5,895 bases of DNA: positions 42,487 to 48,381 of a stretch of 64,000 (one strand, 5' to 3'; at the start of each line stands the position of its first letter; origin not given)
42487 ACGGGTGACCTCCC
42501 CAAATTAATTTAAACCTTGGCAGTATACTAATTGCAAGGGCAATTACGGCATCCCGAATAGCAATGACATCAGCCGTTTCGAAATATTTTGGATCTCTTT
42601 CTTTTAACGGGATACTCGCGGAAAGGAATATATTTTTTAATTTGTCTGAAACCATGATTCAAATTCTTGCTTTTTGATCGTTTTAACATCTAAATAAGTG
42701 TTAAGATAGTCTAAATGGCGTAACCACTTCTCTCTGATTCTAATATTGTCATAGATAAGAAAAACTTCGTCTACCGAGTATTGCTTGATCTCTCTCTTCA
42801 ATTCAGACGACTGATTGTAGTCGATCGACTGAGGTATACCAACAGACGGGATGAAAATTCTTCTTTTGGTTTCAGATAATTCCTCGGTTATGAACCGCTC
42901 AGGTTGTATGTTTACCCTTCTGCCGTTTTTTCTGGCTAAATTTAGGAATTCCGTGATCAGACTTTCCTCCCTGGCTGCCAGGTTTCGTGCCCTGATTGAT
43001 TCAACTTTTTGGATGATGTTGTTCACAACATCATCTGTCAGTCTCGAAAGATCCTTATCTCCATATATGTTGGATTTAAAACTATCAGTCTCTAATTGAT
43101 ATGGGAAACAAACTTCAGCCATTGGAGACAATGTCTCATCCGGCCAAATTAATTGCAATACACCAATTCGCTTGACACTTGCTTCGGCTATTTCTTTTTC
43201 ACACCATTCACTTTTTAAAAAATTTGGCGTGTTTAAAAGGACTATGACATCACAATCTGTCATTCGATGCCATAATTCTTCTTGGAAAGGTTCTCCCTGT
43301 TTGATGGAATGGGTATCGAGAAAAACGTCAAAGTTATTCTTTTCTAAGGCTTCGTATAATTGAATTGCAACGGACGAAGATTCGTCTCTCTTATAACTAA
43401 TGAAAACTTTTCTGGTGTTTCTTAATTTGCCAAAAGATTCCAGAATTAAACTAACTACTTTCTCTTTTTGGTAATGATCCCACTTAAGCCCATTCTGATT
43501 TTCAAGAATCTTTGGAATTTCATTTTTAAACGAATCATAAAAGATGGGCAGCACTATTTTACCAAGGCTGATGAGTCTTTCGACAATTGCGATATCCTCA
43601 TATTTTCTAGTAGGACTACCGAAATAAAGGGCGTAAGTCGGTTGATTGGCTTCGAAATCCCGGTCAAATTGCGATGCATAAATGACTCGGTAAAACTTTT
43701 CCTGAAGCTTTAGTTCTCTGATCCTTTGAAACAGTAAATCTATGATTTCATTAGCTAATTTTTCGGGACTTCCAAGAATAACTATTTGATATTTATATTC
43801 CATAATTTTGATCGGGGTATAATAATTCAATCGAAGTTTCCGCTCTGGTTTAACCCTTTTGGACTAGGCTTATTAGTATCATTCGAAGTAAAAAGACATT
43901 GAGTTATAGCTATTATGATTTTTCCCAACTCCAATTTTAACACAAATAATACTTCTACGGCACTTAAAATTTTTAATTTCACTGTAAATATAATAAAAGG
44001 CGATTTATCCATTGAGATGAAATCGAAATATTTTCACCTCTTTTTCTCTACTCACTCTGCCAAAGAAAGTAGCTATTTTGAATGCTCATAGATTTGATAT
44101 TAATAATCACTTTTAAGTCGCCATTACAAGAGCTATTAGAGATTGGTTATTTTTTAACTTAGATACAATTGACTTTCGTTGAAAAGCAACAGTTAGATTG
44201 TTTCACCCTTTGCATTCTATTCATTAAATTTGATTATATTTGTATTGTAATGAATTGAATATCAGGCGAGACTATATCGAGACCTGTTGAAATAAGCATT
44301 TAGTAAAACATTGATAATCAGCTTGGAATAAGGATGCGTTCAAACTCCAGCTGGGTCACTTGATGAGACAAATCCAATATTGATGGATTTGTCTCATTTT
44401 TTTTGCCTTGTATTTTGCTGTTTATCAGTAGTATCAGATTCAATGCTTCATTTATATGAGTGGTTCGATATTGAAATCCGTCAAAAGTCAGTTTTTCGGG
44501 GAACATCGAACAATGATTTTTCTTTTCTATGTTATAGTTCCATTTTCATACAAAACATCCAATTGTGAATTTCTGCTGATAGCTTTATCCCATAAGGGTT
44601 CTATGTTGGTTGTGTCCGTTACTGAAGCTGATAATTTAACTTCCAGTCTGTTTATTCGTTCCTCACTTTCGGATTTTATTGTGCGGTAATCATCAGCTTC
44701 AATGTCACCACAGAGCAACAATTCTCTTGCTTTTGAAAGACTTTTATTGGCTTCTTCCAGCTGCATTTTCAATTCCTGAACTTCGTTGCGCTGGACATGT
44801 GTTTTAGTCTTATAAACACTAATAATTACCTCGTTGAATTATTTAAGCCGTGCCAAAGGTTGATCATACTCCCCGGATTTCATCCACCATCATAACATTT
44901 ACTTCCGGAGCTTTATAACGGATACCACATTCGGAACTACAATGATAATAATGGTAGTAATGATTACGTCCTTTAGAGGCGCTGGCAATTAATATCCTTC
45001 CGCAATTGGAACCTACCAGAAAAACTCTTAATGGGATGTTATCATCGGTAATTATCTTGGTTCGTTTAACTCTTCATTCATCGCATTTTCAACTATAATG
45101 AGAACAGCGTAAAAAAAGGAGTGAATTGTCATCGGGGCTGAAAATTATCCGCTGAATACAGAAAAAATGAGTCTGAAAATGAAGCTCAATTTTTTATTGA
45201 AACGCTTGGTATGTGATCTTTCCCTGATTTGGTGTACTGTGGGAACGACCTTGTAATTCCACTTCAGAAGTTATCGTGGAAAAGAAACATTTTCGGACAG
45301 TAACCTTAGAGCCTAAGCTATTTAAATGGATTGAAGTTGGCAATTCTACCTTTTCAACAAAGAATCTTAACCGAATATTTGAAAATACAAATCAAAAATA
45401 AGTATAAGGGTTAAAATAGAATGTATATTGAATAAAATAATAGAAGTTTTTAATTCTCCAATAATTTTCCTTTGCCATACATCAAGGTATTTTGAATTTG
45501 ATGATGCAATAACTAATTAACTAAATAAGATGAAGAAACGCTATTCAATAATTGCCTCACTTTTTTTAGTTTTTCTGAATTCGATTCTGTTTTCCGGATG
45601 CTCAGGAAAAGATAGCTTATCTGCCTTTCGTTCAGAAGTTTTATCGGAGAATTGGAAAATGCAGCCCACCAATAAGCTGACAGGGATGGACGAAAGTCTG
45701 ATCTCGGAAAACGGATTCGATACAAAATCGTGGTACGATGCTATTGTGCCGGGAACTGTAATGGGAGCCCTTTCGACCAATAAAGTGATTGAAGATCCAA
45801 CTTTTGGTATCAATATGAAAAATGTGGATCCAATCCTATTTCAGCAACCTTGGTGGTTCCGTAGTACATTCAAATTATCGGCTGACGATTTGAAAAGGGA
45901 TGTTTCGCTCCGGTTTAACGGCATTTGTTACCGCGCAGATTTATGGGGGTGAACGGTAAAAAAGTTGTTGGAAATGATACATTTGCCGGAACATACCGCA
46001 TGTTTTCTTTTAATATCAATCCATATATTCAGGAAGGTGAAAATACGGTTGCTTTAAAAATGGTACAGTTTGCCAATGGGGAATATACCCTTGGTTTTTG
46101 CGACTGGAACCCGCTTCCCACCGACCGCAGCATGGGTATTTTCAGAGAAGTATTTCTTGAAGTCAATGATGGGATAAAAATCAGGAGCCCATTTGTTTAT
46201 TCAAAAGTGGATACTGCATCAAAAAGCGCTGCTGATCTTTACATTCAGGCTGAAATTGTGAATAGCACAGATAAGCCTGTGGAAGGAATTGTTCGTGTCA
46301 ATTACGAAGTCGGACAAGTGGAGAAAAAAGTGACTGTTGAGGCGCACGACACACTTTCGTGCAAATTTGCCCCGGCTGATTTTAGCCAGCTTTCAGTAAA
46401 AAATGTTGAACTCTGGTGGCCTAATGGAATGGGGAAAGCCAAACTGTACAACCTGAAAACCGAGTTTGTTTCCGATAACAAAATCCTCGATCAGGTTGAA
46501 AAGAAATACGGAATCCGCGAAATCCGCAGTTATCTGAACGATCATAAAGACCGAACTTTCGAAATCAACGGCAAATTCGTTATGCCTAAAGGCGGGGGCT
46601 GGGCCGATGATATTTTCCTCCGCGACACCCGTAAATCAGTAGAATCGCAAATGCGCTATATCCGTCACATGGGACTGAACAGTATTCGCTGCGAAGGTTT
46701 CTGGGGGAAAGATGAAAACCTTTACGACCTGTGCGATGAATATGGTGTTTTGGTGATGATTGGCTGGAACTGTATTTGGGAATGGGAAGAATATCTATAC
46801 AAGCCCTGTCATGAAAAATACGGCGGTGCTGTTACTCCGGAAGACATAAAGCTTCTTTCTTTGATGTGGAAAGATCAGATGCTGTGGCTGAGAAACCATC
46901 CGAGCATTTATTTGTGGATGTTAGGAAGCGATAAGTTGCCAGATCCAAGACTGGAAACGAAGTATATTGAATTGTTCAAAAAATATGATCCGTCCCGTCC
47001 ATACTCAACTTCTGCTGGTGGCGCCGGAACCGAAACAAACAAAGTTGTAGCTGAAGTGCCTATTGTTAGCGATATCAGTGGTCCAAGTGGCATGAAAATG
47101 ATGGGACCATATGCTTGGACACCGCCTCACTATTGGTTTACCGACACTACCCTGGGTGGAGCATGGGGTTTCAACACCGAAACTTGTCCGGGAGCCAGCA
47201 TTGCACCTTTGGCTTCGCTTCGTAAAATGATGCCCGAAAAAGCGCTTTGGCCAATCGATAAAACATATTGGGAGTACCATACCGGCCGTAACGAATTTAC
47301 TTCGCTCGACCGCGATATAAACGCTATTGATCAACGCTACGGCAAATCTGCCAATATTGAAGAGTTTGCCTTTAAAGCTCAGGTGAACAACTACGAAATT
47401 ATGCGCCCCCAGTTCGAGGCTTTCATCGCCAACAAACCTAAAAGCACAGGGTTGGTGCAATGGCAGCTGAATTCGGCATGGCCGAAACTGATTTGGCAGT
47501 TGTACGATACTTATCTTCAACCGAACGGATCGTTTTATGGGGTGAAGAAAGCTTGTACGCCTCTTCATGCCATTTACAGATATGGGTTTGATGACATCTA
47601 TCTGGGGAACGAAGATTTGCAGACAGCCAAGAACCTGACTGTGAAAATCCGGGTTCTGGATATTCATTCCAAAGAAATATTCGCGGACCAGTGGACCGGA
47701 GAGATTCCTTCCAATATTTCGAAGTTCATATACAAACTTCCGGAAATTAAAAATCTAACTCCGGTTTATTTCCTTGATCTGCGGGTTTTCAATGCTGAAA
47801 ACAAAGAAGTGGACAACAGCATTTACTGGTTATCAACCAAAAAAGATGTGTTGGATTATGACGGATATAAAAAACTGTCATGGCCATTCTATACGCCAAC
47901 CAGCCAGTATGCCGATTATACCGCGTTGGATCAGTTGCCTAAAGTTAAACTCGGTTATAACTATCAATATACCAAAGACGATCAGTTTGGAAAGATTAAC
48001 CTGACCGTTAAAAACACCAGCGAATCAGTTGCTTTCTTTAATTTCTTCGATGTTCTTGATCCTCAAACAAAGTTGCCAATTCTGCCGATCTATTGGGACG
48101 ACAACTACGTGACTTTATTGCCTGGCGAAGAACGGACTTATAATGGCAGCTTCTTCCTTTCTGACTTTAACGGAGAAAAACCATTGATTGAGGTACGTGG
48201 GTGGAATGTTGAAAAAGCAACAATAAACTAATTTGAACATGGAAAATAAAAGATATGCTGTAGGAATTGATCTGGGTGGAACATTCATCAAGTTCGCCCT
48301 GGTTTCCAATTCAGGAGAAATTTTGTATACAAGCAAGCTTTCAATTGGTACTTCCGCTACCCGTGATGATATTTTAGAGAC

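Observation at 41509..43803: TIR + standalone SLOG + decayed ThsB-like TIR operon: Thoeris-like signalling parts without a recognisable effector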

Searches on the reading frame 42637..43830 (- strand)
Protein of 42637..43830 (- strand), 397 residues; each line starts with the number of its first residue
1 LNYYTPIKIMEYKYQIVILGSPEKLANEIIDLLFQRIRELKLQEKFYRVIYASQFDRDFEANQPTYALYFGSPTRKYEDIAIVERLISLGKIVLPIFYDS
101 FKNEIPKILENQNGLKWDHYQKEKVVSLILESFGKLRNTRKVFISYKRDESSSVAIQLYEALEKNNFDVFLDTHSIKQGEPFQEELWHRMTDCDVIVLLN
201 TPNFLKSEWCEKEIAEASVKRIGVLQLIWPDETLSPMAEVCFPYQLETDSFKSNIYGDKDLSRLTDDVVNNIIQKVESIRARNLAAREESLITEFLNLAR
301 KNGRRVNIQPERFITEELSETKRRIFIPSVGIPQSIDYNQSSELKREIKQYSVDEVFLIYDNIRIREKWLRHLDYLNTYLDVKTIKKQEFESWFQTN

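Call 6: search_protein_families(library=pfam, max_evalue=0.1, proteins=[window:42637-43830:-])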
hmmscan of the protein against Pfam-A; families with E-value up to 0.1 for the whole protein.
window:42637-43830:- (397 aa): 4 families
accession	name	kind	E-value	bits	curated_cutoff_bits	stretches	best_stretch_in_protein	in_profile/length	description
PF13676.11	TIR_2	-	7.7e-17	62.4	28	1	142-219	1-77/122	TIR domain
PF01582.25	TIR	-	1.3e-09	38.5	21.3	1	142-217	4-80/179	TIR domain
PF08937.16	ThsB_TIR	-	0.0021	18.9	21.2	1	143-226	1-92/100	Thoeris protein ThsB, TIR-like domain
PF08357.16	SEFIR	-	0.0023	18.6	23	1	140-201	1-67/150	SEFIR domain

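Call 7: search_protein_families(library=padloc, max_evalue=0.1, proteins=[window:42637-43830:-])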
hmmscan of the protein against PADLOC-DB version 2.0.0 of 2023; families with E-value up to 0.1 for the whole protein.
window:42637-43830:- (397 aa): 11 families
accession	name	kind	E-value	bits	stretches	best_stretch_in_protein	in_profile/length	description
PDLC00434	ThsB1|ThsB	-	5.2e-123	409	1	7-396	4-394/396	TIR-like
PDLC05062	PDC-S66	-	1.1e-09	36.2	1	139-217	148-226/282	-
PDLC02012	SAVED5--SAVED_TIR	-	6.1e-09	33.5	1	139-216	13-90/404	-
PDLC00423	ThsB1|ThsB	-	2.1e-07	28.8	1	108-217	4-117/190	TIR-like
PDLC00419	ThsB1|ThsB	-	8.1e-05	20.5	1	130-220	18-111/165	TIR-like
PDLC02962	RT-TIR_XII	-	0.00022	18.2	1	138-226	344-423/478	single gene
PDLC02961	RT-TIR_XII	-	0.00074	16.5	1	138-218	346-420/475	single gene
PDLC02421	Aga_TIR-PNTD1-PNTD2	-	0.00086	16.5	1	140-217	4-82/430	Class I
PDLC00420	ThsB1|ThsB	-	0.0046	14.2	1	174-217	38-82/319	TIR-like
PDLC00436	ThsB1|ThsB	-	0.0058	14.1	1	130-217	26-116/183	TIR-like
PDLC00422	ThsB1|ThsB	-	0.01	13.3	0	184-213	90-119/194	TIR-like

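Call 42: find_homologous_proteins(query=window:42637-43803:-, max_evalue=0.001)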
Query window:42637-43803:- (388 aa): 1521 proteins with E <= 0.001 among 4811 candidates; the best 120 are listed.
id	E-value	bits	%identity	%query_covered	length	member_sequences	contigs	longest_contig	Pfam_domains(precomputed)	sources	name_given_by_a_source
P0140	1.5e-253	859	100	100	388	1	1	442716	PF01582.26,PF13676.12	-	-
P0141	1.5e-218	744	86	100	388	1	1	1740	PF01582.26,PF13676.12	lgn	-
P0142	6.6e-193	659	75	100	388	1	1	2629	PF01582.26,PF13676.12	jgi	jgi:hypothetical protein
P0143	1.9e-192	658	74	100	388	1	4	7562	PF01582.26,PF13676.12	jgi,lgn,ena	-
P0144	2.8e-190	651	74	100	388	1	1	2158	PF01582.26,PF13676.12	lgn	-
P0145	7.6e-190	649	74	100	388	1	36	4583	PF01582.26,PF13676.12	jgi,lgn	jgi:hypothetical protein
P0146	1.1e-189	649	74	100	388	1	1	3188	PF01582.26,PF13676.12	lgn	-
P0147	1.6e-189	648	74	100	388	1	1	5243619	PF01582.26,PF13676.12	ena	-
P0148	3.6e-189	647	74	100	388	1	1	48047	PF01582.26,PF13676.12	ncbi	-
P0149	7.0e-189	646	74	100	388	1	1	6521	PF01582.26,PF13676.12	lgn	-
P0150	7.1e-189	646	74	100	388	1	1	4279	PF01582.26,PF13676.12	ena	-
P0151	8.7e-189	646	74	100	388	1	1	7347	PF01582.26,PF13676.12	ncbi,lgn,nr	ncbi:MAG: toll/interleukin-1 receptor domain-containing protein [Bacteroidales bacterium]|nr:toll/in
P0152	3.7e-188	644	73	100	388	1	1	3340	PF01582.26,PF13676.12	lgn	-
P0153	3.8e-188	644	73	100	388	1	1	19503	PF01582.26,PF13676.12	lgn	-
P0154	3.9e-188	644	74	100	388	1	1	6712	PF01582.26,PF13676.12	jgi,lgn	jgi:hypothetical protein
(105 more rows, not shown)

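Call 53: predict_structure(alignment_id=A2)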
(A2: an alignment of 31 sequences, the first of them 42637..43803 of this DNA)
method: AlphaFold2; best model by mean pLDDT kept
length: 388 residues; sequences in the alignment: 31
mean_pLDDT: 78.5   pTM: 0.73
mean pLDDT of the five models: 78.5, 72.0, 71.3, 71.1, 70.6
residues with pLDDT >= 90: 95; 70-90: 201; 50-70: 54; < 50: 38
segments of 3 or more residues with pLDDT < 50: 165-173, 322-331, 357-360, 365-370
pLDDT, mean of each block of 10 residues (from residue 1): 81 86 91 84 94 90 91 93 91 92 85 86 65 84 91 85 52 51 79 70 68 83 65 85 90 93 88 76 85 87 84 81 42 66 75 53 48 71 83
secondary structure, 60 per line:
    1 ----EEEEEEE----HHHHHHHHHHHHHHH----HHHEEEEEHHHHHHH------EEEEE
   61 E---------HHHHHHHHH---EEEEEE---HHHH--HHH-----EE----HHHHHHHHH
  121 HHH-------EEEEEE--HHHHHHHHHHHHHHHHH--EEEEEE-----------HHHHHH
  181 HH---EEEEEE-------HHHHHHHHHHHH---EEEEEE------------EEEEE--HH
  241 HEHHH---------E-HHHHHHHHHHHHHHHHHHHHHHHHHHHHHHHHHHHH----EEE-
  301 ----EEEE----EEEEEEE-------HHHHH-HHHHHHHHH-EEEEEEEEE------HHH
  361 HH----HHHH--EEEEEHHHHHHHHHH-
elements in order: E5-11 H16-30 E38-42 H43-49 E56-61 H71-79 E83-88 H92-95 H112-123 E131-136 H139-155 E158-163 H175-182 E186-191 H199-210 E214-219 E232-236 H257-292 E297-299 E305-308 E313-319 H327-331 H333-341 E343-351 H358-362 H367-370 E373-377 H378-387

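Call 57: fold_search(model_id=the predicted structure, library=pdb)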
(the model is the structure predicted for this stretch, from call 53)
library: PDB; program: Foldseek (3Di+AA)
matches with E <= 10: 1433; with E <= 0.001: 10
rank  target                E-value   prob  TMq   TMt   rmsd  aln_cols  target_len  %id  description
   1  7dnr_B                1.2e-04  0.99  0.21  0.23  19.6       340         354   10  Crystal Structure of Zn-bound SIS Domain of Glucosamine-6-P Synthase from E. coli (released 2021-12-15)
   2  2puw_A                1.9e-04  0.97  0.19  0.21  18.4       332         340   11  The crystal structure of isomerase domain of glucosamine-6-phosphate synthase from Candida albicans (released 2007-09-11)
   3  2vf4                  3.9e-04  0.97  0.20  0.22  18.6       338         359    8  E. coli glucosamine-6-P synthase (released 2008-03-04)
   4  4s1w_B                4.1e-04  0.93  0.20  0.22  20.1       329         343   13  Structure of a putative Glutamine--Fructose-6-Phosphate Aminotransferase from Staphylococcus aureus subsp. aureus Mu50 (released 2015-03-18)
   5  2puv_D                5.1e-04  0.92  0.18  0.20  19.9       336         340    9  The crystal structure of isomerase domain of glucosamine-6-phosphate synthase from Candida albicans (released 2007-09-11)
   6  2put_D                5.1e-04  0.91  0.19  0.21  20.0       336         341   11  The crystal structure of isomerase domain of glucosamine-6-phosphate synthase from Candida albicans (released 2007-09-11)
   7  7dnr_A                5.7e-04  0.94  0.20  0.22  19.2       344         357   12  Crystal Structure of Zn-bound SIS Domain of Glucosamine-6-P Synthase from E. coli (released 2021-12-15)
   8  3g68_B                6.4e-04  0.87  0.18  0.20  19.1       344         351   12  CRYSTAL STRUCTURE OF A PUTATIVE PHOSPHOSUGAR ISOMERASE (CD3275) FROM CLOSTRIDIUM DIFFICILE 630 AT 1.80 A RESOLUTION (released 2009-02-24)
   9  5tq2_A                8.1e-04  0.85  0.19  0.20  21.8       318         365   12  Crystal structure of amino terminal domains of the NMDA receptor subunit GluN1 and GluN2A in complex with zinc at GluN (released 2016-12-14)
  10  2poc_A                8.5e-04  0.90  0.19  0.21  19.6       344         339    8  The crystal structure of isomerase domain of glucosamine-6-phosphate synthase from Candida albicans (released 2007-09-11)
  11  2put_C                1.0e-03  0.94  0.21  0.23  19.9       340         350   10  The crystal structure of isomerase domain of glucosamine-6-phosphate synthase from Candida albicans (released 2007-09-11)
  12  3ooj_E                1.1e-03  0.84  0.19  0.13  18.5       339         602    9  C1A mutant of E. coli GlmS in complex with glucose-6P and glutamate (released 2011-10-19)
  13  3tbf_D                1.1e-03  0.80  0.18  0.20  19.5       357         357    8  C-terminal domain of glucosamine-fructose-6-phosphate aminotransferase from Francisella tularensis. (released 2011-08-24)
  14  3odp                  1.3e-03  0.93  0.23  0.23  19.1       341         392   11  Crystal structure of a putative tagatose-6-phosphate ketose/aldose isomerase (NT01CX_0292) from CLOSTRIDIUM NOVYI NT at  (released 2010-12-01)
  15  3w0l_B                1.5e-03  0.66  0.18  0.13  20.4       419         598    9  The crystal structure of Xenopus Glucokinase and Glucokinase Regulatory Protein complex (released 2013-07-17)
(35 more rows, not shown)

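Call 62: search_protein_families(library=ncbifam, max_evalue=0.01, proteins=[window:42637-43803:-])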
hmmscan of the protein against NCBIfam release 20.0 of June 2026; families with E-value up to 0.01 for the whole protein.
window:42637-43803:- (388 aa): 3 families
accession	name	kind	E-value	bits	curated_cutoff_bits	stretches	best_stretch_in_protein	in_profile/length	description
NF058526.1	Thoeris_type3_ThcB4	equivalog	1.2e-133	445.7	220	1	5-382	1-374/375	Thoeris type III anti-phage system protein ThcB4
NF042941.1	Retron_TIR_antiphage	equivalog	2e-10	40.1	600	1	126-208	335-417/464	TIR domain-containing anti-phage reverse transcriptase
NF040588.1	FxsC_Nterm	equivalog_domain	4.9e-06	26.6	130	1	156-206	44-93/182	TIR-like protein FxsC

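Call 80: find_encoding_contigs(protein=P0141, flank=3000, max_places=3)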
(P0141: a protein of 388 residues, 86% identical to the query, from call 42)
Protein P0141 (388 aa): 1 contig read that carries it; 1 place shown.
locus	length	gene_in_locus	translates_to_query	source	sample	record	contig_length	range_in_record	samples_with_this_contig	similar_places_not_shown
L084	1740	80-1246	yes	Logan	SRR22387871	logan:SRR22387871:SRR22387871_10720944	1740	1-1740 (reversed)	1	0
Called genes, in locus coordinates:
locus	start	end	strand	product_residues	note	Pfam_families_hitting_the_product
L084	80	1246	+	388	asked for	PF01582:TIR (weak), PF13676:TIR_2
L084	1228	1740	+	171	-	?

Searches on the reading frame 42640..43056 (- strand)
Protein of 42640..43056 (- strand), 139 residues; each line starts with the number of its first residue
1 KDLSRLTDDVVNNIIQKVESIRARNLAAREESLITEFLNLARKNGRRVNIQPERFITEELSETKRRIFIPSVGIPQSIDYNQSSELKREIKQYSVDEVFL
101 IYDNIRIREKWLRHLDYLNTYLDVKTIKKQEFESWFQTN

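Call 69: search_protein_families(library=pfam, alignment_id=A3, max_evalue=10)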
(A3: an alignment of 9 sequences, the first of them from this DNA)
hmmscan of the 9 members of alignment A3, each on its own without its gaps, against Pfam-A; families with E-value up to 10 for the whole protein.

A. member 1, seq(139 aa): 1 family
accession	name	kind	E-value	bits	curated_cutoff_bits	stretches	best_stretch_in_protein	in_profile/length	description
PF13932.14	SAM_GIDA_C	-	0.1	12.9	27.1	1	72-92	9-29/57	tRNA modifying enzyme MnmG/GidA C-terminal helical bundle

B. families by the number of members that match (of 9 scanned): 6 families
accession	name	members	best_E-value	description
PF03028.21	Dynein_heavy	4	0.00095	Dynein heavy chain region D6 P-loop domain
PF11868.13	DUF3388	2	0.0013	Protein of unknown function (DUF3388)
PF06385.17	Baculo_LEF-11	2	0.49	Baculovirus LEF-11 protein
PF13971.11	Mei4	1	0.046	Meiosis-specific protein Mei4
PF04467.17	DUF483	1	0.067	Protein of unknown function (DUF483)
PF13932.14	SAM_GIDA_C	1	0.1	tRNA modifying enzyme MnmG/GidA C-terminal helical bundle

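Call 70: search_solved_structures(query=A3, max_evalue=10, show_alignments=2)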
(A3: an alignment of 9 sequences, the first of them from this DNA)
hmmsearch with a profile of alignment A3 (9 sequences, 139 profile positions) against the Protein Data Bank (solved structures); distinct sequences matched with E-value up to 10: 3.
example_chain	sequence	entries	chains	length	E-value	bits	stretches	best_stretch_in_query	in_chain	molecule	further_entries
7bqe_A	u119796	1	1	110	0.39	13.8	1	51-97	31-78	NF3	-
3hds_A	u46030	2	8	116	1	12.4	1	93-122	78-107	4-methylmuconolactone methylisomerase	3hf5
3hfk_A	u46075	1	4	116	1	12.4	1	93-122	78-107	4-methylmuconolactone methylisomerase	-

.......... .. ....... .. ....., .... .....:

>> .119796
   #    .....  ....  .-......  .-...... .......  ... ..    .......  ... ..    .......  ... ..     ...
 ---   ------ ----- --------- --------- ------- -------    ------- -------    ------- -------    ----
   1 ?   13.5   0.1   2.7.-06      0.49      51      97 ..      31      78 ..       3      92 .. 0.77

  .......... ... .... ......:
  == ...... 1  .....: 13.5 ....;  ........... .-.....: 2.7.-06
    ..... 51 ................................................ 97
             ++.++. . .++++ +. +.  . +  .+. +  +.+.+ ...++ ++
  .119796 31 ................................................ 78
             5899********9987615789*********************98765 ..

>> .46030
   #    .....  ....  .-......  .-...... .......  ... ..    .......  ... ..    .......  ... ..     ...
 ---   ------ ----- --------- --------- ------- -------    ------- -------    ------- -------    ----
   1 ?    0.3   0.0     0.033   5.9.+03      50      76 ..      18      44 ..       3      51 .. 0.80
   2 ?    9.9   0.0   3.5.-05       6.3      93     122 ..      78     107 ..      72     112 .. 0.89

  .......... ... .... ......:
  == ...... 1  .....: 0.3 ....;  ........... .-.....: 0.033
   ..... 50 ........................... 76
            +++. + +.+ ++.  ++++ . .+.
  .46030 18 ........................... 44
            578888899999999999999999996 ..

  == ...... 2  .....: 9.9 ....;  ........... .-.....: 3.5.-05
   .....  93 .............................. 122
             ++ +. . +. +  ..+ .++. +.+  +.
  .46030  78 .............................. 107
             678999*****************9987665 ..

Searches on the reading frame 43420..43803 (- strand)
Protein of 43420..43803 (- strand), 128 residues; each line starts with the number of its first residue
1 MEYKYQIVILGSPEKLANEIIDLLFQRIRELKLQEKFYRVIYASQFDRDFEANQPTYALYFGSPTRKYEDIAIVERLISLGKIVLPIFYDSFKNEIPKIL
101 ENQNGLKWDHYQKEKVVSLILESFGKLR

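Call 103: search_solved_structures(query=A6, max_evalue=10)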
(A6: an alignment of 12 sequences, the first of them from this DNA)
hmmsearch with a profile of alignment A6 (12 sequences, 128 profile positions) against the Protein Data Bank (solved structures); distinct sequences matched with E-value up to 10: 19.
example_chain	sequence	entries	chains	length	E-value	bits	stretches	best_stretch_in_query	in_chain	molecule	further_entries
8r7j_B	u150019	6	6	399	0.13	15.7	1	18-76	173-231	PCI domain-containing protein 2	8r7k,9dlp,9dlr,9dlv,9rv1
9t6l_D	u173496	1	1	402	0.13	15.6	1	18-76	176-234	PCI domain-containing protein 2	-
9t6n_D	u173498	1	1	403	0.13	15.6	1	18-76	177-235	PCI domain-containing protein 2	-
5gr8_A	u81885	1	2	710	0.13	15.6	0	84-124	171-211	Leucine-rich repeat receptor-like protein kinase PEPR1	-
9upb_B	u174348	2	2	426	0.14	15.5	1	18-76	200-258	PCI domain-containing protein 2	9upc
28wz_B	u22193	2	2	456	0.17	15.3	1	18-75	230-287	PCI domain-containing protein 2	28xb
28wy_B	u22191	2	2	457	0.17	15.3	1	18-75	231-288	PCI domain-containing protein 2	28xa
8yaa_A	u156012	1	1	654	0.24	14.8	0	87-127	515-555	MDIS1-interacting receptor like kinase 2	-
6s6q_A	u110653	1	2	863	0.44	13.9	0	84-111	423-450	LRR receptor-like serine/threonine-protein kinase GSO1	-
4mna_A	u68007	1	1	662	0.48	13.8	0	45-125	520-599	LRR receptor-like serine/threonine-protein kinase FLS2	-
5lji_A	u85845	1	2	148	0.59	13.5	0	8-39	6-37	Flavodoxin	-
5ljl_A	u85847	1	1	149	0.59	13.5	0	8-39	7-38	Flavodoxin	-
5gij_B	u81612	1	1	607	0.69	13.3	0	85-120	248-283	Leucine-rich repeat receptor-like protein kinase TDR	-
8wec_A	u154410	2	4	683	0.7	13.3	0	87-127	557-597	MDIS1-interacting receptor like kinase 2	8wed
5gqr_B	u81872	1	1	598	0.72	13.2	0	85-120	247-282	Leucine-rich repeat receptor-like protein kinase TDR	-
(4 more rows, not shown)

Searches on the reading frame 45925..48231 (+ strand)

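Call 85: search_protein_families(library=pfam, max_evalue=0.01, proteins=[window:45925-48231:+])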
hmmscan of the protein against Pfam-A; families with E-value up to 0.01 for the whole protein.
window:45925-48231:+ (768 aa): 6 families
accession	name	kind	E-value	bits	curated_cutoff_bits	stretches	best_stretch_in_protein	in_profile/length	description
PF18368.7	Ig_GlcNase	-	7.6e-27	93.9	26.3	1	655-762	2-105/105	Exo-beta-D-glucosaminidase Ig-fold domain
PF00703.27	Glyco_hydro_2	-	7.1e-15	56.2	23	1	85-198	2-109/109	Glycosyl hydrolases family 2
PF02836.23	Glyco_hydro_2_C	-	4.9e-10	39.5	21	1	208-375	4-173/302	Glycosyl hydrolases family 2, TIM barrel domain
PF17786.7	Mannosidase_ig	-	3.1e-06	28.1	23.4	1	558-641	5-91/91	Mannosidase Ig/CBM-like domain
PF02837.24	Glyco_hydro_2_N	-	0.00083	19.8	28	1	9-78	99-165/169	Glycosyl hydrolases family 2, sugar binding domain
PF17753.7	Ig_mannosidase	-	0.0037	17.4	22.6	1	691-738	17-55/81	Ig-fold domain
